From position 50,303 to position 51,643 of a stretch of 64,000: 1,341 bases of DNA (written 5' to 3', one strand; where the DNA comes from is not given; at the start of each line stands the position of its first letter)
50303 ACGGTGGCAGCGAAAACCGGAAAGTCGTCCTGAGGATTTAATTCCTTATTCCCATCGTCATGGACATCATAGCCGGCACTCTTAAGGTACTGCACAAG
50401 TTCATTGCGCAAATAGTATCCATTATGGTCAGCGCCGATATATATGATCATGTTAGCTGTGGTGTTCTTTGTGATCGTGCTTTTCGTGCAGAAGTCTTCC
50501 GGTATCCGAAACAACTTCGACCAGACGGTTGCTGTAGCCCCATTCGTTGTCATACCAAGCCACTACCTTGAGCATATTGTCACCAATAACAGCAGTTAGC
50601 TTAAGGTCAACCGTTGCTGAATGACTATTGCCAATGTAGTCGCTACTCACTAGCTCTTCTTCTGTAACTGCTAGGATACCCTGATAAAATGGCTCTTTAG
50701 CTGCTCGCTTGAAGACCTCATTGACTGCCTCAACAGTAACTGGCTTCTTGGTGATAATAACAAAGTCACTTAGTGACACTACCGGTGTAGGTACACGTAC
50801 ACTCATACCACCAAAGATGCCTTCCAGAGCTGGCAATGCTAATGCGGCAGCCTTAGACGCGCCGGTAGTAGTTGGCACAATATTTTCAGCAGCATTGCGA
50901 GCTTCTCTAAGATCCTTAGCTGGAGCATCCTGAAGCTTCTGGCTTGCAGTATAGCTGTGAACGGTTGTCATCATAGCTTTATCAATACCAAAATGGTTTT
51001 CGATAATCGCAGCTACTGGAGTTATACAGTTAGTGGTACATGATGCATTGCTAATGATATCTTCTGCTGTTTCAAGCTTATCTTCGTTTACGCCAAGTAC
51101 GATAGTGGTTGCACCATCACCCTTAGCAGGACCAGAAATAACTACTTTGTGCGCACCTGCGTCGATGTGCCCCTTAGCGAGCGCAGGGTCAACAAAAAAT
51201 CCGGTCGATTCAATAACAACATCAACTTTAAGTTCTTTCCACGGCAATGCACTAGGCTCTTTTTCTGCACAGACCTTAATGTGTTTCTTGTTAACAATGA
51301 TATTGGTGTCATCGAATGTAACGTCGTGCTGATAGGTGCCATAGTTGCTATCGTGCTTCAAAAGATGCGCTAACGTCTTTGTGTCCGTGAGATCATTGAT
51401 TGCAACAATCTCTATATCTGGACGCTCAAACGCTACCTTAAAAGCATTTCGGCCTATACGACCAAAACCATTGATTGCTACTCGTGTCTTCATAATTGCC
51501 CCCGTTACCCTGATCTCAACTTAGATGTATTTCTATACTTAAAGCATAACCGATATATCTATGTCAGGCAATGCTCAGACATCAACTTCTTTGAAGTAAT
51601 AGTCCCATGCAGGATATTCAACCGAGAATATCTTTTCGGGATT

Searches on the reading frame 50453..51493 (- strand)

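Call 84: search_protein_families(library=pfam, proteins=[window:50453-51493:-], max_evalue=0.00001)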
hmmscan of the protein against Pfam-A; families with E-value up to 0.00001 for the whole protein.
window:50453-51493:- (346 aa): 2 families
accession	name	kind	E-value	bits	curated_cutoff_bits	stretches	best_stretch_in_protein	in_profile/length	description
PF02800.25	Gp_dh_C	-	2.1e-54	183.8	24.4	1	157-314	1-158/158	Glyceraldehyde 3-phosphate dehydrogenase, C-terminal domain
PF00044.30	Gp_dh_N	-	1.9e-39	134.5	31.7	1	4-102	2-100/101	Glyceraldehyde 3-phosphate dehydrogenase, NAD binding domain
